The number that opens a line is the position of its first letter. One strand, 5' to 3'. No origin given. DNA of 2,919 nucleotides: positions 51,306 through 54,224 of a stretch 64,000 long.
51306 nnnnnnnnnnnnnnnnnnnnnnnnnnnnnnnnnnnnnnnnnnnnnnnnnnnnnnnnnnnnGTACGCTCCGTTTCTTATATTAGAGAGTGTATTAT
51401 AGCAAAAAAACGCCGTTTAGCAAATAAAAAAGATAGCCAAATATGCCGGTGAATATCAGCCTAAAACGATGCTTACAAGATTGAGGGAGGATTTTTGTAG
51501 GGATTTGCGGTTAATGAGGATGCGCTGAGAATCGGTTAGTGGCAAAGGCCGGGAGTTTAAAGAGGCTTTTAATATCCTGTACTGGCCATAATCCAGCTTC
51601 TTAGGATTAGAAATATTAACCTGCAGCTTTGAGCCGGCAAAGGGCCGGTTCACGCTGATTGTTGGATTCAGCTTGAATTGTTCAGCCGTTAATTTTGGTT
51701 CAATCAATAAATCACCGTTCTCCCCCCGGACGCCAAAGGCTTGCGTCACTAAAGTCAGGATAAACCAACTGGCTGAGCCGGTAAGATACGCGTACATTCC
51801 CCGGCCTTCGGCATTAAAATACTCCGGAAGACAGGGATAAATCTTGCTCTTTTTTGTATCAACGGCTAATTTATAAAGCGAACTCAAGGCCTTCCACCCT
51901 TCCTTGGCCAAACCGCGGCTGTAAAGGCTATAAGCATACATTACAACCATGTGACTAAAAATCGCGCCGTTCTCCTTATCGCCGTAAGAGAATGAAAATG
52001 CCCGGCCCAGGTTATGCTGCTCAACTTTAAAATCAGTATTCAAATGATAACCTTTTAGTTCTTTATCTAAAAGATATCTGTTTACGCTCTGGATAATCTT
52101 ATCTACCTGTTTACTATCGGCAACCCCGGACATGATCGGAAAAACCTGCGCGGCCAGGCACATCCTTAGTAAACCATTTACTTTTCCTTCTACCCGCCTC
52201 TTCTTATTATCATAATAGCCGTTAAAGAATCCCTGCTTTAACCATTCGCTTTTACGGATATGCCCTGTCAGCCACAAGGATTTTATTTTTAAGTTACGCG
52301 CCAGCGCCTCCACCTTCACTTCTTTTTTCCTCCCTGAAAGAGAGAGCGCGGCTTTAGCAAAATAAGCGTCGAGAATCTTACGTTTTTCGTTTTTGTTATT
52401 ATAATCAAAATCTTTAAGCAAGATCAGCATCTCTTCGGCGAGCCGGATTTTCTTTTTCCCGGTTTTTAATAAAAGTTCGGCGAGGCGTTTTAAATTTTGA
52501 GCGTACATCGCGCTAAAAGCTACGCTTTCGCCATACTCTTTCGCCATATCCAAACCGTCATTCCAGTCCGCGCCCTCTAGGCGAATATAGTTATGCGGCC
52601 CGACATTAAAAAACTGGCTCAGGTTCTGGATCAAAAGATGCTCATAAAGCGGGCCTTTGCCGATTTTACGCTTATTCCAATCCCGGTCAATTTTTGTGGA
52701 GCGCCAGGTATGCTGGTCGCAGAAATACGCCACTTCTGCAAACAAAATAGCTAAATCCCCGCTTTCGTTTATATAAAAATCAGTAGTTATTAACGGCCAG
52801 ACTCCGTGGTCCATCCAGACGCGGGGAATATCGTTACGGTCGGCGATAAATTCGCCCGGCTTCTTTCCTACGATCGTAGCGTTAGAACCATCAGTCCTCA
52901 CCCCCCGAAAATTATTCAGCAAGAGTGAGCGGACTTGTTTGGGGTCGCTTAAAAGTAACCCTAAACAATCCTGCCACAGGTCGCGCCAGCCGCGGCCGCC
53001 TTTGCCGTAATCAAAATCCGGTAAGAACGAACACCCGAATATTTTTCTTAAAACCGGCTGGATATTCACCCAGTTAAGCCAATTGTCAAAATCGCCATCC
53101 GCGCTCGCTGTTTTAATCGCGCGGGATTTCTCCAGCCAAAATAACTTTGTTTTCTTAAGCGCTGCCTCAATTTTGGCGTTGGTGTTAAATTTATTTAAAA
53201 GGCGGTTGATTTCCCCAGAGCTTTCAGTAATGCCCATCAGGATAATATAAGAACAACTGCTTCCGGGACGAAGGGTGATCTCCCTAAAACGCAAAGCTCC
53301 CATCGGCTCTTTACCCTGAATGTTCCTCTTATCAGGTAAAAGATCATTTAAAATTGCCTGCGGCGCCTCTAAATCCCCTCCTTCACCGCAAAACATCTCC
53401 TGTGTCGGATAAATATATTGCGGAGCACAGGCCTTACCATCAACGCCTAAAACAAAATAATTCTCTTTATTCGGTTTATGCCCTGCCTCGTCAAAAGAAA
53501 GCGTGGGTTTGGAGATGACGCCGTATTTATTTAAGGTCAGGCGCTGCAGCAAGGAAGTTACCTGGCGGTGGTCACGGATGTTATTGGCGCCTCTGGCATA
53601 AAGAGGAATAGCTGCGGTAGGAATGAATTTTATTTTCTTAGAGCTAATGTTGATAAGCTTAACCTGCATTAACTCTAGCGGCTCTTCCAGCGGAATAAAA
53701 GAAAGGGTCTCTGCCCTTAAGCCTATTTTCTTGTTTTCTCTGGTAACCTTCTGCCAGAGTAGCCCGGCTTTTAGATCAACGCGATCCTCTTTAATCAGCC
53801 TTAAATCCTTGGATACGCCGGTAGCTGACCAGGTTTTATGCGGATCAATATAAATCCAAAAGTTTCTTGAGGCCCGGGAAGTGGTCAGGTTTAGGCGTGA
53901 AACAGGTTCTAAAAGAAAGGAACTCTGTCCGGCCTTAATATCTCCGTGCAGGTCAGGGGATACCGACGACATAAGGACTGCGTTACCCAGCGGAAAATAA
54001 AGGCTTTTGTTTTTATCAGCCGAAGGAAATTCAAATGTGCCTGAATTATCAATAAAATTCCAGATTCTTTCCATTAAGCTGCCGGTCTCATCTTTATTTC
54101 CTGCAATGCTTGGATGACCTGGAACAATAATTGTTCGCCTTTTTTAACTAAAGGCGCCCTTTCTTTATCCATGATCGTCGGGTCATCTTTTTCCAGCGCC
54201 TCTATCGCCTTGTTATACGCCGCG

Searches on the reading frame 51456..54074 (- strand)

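Call 93: search_protein_families(library=pfam, proteins=[window:51456-54074:-], max_evalue=0.001)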
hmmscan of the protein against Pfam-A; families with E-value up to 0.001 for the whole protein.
window:51456-54074:- (872 aa): 2 families
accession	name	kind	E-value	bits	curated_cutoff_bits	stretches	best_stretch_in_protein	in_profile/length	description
PF17167.11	Glyco_hydro_94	-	7.5e-27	94.5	27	2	313-546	2-228/420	Glycosyl hydrolase 94 superfamily, catalytic domain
PF06165.18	GH94_b-supersand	-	2e-10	41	23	1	108-281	85-251/251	Glycosyl hydrolase 94, supersandwich domain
